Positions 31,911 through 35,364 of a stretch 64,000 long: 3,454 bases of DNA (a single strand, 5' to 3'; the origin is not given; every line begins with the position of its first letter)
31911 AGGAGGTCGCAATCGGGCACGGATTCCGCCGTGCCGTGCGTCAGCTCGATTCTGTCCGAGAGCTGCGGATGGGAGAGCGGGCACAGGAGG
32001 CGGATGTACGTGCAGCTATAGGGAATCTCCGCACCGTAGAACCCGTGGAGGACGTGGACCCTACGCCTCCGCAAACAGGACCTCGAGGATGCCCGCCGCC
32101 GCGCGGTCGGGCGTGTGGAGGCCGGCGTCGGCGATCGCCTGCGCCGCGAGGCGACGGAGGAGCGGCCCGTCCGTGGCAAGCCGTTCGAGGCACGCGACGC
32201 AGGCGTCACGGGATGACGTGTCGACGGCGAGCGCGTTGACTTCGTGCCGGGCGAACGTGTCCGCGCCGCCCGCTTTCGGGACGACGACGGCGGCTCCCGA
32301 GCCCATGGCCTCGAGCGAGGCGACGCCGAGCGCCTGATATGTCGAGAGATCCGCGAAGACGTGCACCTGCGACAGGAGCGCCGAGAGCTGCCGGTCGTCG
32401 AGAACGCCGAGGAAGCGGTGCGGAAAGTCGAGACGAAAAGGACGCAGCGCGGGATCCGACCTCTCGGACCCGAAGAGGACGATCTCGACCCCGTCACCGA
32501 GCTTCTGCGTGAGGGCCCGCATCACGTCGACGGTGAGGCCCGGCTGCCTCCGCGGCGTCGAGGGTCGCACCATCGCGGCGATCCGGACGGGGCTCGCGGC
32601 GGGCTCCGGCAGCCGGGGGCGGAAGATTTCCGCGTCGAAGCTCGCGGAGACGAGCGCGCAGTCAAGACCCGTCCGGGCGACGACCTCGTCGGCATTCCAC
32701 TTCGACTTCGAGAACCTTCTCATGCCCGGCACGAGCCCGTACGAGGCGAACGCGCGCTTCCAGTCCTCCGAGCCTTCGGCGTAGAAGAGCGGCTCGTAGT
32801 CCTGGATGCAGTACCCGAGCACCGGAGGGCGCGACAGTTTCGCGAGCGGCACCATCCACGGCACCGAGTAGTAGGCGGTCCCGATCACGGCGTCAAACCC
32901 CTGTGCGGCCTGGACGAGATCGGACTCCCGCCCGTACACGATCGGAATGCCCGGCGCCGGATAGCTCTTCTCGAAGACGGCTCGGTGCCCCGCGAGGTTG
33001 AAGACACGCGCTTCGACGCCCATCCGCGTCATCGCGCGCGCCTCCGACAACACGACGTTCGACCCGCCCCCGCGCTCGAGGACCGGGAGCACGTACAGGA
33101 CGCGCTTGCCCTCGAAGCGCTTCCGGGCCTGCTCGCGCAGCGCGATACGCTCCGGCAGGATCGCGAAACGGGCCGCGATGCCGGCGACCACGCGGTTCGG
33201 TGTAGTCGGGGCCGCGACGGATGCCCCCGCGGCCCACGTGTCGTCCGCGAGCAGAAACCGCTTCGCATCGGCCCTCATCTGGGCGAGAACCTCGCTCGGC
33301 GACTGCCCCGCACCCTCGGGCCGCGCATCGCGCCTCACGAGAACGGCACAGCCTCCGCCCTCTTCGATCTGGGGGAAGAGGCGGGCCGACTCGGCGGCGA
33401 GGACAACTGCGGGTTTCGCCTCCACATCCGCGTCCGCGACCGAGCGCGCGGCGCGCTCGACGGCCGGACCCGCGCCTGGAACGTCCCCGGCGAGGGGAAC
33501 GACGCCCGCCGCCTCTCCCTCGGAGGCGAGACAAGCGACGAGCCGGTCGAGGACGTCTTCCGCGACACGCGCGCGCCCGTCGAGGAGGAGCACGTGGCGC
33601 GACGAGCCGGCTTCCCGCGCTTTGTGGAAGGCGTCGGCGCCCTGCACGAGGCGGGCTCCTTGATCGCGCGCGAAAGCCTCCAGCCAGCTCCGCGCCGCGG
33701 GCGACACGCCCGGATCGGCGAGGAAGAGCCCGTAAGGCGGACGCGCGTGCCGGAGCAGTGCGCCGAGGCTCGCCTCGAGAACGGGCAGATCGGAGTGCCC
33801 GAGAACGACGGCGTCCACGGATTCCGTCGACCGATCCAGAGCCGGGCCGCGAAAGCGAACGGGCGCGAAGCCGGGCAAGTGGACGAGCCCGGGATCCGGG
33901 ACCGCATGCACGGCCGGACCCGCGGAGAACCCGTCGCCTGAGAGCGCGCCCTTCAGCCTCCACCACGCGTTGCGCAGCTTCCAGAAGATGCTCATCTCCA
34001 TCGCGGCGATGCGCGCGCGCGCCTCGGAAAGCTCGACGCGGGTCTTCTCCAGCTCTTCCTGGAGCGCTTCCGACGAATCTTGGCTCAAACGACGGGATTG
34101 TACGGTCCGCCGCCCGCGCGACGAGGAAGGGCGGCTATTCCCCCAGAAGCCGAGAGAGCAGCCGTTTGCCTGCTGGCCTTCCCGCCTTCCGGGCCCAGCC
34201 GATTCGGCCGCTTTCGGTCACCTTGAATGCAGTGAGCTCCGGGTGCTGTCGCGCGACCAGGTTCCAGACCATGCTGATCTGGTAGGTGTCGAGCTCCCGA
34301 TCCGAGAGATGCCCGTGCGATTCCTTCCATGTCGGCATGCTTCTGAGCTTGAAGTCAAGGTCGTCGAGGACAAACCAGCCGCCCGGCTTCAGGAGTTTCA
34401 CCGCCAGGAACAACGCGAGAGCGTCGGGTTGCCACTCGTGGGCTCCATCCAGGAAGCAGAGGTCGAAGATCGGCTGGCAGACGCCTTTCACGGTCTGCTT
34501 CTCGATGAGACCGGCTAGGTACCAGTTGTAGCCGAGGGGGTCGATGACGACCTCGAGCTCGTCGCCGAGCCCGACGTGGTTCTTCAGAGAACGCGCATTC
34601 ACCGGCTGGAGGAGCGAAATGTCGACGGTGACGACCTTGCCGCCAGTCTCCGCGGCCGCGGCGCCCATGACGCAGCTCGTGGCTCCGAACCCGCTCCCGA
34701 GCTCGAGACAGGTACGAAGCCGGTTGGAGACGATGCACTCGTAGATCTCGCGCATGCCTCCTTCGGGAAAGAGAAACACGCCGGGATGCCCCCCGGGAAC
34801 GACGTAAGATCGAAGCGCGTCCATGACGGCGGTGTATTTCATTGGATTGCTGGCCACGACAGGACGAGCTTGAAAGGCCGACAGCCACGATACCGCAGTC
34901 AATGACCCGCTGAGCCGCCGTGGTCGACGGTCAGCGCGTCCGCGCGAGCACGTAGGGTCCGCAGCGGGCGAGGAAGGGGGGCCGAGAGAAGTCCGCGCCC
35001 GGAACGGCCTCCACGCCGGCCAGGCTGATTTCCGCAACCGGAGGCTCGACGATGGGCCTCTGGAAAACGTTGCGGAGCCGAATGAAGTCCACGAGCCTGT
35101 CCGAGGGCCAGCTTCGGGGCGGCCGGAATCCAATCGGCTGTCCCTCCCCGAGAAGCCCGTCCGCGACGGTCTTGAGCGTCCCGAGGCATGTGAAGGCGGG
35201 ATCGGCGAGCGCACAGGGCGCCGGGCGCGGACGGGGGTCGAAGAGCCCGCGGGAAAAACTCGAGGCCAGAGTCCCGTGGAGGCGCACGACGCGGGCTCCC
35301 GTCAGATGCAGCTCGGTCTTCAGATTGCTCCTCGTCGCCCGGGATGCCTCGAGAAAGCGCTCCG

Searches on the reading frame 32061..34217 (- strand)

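Call 9: search_protein_families(library=pfam, proteins=[window:32061-34217:-], max_evalue=1)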
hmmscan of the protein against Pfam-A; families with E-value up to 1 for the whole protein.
window:32061-34217:- (718 aa): 5 families
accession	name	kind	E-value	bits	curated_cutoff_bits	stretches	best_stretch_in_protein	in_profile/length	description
PF00534.26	Glycos_transf_1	-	4.5e-11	43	26.4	1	557-694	28-169/172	Glycosyl transferases group 1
PF13692.12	Glyco_trans_1_4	-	2.6e-10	41.2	27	1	562-683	20-142/142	Glycosyl transferases group 1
PF13524.12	Glyco_trans_1_2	-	0.00018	21.9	25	1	567-708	7-140/144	Glycosyl transferase-like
PF13439.12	Glyco_transf_4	-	0.023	15.1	28.5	1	383-470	2-103/170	Glycosyltransferase Family 4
PF22772.2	WsaF_C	-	0.16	12.2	27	1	545-668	2-124/133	WsaF, C-terminal domain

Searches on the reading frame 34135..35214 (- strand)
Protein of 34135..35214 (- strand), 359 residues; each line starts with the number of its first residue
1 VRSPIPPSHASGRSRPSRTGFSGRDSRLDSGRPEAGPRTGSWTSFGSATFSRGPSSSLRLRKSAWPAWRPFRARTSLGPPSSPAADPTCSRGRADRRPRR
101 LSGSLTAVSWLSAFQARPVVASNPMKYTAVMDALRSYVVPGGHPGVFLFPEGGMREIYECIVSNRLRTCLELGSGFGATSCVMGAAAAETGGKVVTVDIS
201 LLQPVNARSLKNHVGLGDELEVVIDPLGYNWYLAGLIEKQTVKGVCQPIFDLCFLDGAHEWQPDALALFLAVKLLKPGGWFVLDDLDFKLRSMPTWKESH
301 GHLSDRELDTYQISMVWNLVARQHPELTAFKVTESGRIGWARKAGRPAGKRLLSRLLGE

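Call 93: search_protein_families(library=pfam, proteins=[window:34135-35214:-], max_evalue=0.001)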
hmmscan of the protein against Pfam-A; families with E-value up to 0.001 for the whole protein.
window:34135-35214:- (359 aa): 1 family
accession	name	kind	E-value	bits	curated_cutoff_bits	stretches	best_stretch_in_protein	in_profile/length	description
PF13578.12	Methyltransf_24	-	6.3e-10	40.3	26.3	1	170-285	1-104/105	Methyltransferase domain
